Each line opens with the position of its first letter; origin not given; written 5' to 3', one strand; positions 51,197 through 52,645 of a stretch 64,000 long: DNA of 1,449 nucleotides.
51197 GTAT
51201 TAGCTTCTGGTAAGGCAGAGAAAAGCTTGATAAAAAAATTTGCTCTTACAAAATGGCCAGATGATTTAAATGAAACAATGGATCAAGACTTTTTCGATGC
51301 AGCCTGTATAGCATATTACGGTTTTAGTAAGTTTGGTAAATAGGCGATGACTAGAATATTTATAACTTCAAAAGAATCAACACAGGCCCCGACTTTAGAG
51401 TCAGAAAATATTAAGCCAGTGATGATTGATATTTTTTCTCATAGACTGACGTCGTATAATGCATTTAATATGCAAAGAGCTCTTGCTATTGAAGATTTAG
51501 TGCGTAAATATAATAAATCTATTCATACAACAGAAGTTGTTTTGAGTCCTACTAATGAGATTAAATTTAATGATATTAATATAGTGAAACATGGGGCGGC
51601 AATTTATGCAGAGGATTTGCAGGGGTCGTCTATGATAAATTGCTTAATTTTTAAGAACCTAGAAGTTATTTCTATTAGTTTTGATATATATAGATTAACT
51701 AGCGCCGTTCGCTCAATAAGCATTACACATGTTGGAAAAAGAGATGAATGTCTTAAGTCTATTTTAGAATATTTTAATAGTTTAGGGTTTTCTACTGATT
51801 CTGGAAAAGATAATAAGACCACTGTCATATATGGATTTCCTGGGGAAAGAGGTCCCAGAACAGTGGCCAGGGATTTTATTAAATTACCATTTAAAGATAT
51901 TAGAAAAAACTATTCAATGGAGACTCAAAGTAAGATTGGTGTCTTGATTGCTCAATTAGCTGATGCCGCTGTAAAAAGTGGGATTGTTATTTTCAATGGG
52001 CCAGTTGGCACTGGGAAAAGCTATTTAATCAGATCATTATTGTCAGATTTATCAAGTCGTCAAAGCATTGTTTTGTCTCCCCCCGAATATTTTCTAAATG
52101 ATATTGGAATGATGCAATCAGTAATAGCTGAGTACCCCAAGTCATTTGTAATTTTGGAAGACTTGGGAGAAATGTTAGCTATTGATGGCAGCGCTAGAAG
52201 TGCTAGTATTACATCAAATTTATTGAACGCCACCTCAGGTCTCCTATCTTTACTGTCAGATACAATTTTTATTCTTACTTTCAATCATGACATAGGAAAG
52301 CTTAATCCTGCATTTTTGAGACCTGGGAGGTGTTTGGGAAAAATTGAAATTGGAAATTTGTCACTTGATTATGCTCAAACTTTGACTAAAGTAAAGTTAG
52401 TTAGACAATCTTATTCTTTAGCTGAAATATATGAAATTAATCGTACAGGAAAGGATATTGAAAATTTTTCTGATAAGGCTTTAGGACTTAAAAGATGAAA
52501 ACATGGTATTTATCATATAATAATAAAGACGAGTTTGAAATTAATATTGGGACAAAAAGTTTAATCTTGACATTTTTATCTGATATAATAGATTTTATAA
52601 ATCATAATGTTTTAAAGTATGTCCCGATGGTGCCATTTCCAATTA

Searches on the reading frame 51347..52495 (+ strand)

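Call 24: search_protein_families(library=pfam, proteins=[window:51347-52495:+], max_evalue=0.01)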
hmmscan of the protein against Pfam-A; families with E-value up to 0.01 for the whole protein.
window:51347-52495:+ (383 aa): 5 families
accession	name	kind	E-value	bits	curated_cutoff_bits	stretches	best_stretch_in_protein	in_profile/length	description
PF00004.35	AAA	-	1.6e-08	35.5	21.2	1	214-336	1-130/131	ATPase family associated with various cellular activities (AAA)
PF02367.23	TsaE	-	0.0002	21.7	26.6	1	196-245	6-54/128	Threonylcarbamoyl adenosine biosynthesis protein TsaE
PF05970.20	PIF1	-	0.0018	18.4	25.9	1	208-243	19-54/223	PIF1-like helicase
PF05673.19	DUF815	-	0.0049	16.5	23.8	1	214-272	56-114/249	Protein of unknown function (DUF815)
PF13401.12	AAA_22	-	0.0062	17.3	27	0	212-240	6-37/130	AAA domain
